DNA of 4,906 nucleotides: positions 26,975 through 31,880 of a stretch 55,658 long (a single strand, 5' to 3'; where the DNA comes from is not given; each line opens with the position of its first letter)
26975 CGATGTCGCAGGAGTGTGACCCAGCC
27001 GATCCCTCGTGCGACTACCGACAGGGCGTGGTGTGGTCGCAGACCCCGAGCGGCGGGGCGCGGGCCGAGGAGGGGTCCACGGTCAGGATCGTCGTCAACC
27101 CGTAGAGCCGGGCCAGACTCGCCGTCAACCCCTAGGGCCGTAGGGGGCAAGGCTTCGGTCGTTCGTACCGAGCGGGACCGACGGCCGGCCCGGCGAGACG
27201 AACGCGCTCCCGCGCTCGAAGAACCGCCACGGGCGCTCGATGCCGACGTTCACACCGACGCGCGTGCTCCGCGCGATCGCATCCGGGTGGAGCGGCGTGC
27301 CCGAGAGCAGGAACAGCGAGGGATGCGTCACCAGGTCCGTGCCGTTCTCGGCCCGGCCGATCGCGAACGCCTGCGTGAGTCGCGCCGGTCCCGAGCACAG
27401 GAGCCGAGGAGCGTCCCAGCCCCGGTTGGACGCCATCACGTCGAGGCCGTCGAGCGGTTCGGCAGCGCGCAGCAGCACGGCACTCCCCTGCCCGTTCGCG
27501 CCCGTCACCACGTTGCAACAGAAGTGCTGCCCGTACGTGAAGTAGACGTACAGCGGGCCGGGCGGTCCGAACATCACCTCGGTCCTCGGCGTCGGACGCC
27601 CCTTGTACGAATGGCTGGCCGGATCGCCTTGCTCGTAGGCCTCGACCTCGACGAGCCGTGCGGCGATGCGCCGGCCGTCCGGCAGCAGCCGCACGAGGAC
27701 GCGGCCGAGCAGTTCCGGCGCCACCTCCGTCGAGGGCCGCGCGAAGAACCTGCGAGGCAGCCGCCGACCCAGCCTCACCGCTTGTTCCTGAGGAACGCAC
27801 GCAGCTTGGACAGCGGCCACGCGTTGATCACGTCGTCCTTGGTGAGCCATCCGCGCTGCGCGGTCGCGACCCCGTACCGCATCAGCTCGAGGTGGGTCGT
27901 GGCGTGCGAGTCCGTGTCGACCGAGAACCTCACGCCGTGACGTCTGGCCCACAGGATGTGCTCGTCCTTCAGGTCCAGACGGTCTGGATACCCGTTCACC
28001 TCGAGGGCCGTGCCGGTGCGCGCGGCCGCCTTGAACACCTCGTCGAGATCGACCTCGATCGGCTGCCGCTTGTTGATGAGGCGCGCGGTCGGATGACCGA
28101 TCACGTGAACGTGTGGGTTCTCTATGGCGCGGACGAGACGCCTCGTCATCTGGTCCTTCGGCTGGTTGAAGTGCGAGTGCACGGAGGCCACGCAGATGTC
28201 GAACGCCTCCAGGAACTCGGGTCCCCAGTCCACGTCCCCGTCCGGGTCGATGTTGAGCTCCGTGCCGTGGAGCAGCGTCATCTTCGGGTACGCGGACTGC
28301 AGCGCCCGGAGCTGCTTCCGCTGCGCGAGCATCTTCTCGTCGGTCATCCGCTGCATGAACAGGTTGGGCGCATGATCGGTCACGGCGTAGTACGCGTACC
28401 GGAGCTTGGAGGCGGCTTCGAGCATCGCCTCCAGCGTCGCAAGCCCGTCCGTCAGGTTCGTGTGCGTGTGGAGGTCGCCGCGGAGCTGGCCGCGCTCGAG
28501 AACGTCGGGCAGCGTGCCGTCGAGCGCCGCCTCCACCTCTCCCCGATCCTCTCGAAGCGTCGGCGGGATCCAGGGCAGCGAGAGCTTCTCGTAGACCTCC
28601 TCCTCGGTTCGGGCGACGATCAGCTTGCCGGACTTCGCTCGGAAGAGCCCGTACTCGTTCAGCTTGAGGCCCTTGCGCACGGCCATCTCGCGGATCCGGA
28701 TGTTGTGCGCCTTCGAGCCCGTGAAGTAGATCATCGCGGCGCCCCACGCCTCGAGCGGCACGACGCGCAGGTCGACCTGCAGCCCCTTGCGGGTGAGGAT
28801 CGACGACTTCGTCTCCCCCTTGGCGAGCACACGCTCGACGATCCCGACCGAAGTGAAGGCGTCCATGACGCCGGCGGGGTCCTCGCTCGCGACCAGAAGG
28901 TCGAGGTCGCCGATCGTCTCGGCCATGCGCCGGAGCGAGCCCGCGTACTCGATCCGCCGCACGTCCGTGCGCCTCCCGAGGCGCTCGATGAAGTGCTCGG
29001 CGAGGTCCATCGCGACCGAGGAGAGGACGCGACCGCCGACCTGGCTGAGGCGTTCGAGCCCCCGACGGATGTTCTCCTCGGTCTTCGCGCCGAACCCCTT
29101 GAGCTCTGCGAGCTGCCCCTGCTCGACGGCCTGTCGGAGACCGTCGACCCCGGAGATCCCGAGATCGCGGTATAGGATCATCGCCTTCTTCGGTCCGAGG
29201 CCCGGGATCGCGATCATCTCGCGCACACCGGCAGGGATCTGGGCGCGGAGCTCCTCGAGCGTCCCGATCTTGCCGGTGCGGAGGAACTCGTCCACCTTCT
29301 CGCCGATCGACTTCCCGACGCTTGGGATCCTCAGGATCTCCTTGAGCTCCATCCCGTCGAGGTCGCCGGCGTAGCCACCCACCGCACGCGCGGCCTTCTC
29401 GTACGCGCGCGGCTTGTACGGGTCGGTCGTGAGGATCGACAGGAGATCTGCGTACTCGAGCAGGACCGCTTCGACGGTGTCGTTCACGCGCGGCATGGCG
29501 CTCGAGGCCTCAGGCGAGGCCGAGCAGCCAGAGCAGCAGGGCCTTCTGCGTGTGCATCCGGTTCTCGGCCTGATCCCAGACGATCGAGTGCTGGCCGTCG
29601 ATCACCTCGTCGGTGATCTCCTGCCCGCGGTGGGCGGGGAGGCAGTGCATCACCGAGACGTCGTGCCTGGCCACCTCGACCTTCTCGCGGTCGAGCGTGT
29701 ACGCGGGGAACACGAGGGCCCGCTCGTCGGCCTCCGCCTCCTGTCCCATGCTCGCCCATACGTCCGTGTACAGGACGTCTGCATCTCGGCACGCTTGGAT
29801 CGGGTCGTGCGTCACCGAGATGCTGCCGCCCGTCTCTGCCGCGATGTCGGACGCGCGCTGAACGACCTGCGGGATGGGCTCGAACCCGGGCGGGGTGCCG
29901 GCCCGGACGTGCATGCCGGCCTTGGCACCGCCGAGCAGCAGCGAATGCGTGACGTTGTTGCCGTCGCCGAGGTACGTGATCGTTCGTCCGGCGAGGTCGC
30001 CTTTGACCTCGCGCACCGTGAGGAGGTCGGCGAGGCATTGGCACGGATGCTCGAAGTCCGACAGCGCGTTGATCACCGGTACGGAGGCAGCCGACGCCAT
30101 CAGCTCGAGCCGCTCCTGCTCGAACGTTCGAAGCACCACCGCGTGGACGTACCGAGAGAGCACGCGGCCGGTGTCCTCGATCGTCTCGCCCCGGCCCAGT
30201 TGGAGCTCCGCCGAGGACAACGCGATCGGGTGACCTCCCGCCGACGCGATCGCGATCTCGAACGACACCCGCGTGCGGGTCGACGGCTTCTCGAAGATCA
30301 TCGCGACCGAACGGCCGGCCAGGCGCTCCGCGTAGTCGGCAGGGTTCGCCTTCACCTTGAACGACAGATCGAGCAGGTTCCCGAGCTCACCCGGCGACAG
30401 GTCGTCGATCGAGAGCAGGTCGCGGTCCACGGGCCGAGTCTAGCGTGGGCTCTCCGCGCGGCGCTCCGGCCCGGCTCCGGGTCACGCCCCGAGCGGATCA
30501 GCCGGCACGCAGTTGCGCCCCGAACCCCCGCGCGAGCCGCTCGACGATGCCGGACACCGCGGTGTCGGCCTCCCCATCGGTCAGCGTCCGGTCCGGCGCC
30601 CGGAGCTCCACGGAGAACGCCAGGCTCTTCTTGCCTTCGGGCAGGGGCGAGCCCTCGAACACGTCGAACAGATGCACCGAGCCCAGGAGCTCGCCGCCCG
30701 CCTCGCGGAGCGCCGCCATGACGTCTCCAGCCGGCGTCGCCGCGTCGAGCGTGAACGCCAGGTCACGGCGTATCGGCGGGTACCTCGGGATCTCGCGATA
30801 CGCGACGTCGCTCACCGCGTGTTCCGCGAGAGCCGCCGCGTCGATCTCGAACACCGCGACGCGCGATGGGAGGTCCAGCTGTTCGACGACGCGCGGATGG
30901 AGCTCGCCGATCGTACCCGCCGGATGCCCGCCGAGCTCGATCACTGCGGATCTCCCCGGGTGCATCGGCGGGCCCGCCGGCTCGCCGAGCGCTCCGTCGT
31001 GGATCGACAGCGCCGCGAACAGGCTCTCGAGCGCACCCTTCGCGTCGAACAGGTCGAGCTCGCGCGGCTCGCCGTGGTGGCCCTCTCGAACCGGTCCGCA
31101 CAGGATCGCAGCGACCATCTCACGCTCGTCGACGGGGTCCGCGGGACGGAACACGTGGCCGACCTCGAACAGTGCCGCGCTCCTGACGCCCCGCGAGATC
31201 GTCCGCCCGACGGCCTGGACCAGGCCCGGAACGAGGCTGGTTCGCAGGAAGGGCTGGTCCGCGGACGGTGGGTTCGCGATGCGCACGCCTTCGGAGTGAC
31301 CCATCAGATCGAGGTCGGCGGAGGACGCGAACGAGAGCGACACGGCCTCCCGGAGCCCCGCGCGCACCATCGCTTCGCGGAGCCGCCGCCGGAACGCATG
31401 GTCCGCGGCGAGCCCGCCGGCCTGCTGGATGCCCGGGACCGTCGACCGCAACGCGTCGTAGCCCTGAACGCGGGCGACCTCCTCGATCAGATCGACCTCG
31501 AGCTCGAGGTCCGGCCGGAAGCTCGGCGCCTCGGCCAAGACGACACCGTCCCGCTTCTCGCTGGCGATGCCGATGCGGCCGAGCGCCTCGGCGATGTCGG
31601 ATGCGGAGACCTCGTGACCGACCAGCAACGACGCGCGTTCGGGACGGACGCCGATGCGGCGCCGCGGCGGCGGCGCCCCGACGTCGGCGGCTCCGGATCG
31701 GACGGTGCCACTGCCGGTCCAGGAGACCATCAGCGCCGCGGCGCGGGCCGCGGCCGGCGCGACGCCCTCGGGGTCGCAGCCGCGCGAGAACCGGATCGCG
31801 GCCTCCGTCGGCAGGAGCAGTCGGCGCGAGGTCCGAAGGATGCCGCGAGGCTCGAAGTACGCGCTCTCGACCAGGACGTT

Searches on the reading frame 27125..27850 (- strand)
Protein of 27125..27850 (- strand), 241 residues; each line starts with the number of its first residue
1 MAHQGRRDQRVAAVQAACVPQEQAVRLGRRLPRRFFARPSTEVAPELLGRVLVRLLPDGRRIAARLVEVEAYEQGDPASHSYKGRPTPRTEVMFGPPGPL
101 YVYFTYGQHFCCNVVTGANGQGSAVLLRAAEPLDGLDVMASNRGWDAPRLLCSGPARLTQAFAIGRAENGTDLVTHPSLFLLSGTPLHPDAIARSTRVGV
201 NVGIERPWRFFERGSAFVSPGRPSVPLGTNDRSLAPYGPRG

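Call 8: search_protein_families(library=pfam, proteins=[window:27125-27850:-])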
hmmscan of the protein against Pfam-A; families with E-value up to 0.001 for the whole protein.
window:27125-27850:- (241 aa): 1 family
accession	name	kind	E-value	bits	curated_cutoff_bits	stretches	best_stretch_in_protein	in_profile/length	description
PF02245.21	Pur_DNA_glyco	-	1.9e-61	207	27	1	35-215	2-180/181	Methylpurine-DNA glycosylase (MPG)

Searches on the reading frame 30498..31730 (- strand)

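Call 8: search_protein_families(library=pfam, proteins=[window:30498-31730:-])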
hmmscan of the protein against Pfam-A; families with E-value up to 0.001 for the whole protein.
window:30498-31730:- (410 aa): 3 families
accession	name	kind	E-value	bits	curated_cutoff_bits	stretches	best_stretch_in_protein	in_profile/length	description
PF17759.6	tRNA_synthFbeta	-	1.5e-54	185.1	22.4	1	95-297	2-213/214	Phenylalanyl tRNA synthetase beta chain CLM domain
PF03147.19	FDX-ACB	-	1.6e-28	99.4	31.1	1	315-408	1-94/94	Ferredoxin-fold anticodon binding domain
PF03484.21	B5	-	9.6e-16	58.2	28.6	1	27-91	2-67/67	tRNA synthetase B5 domain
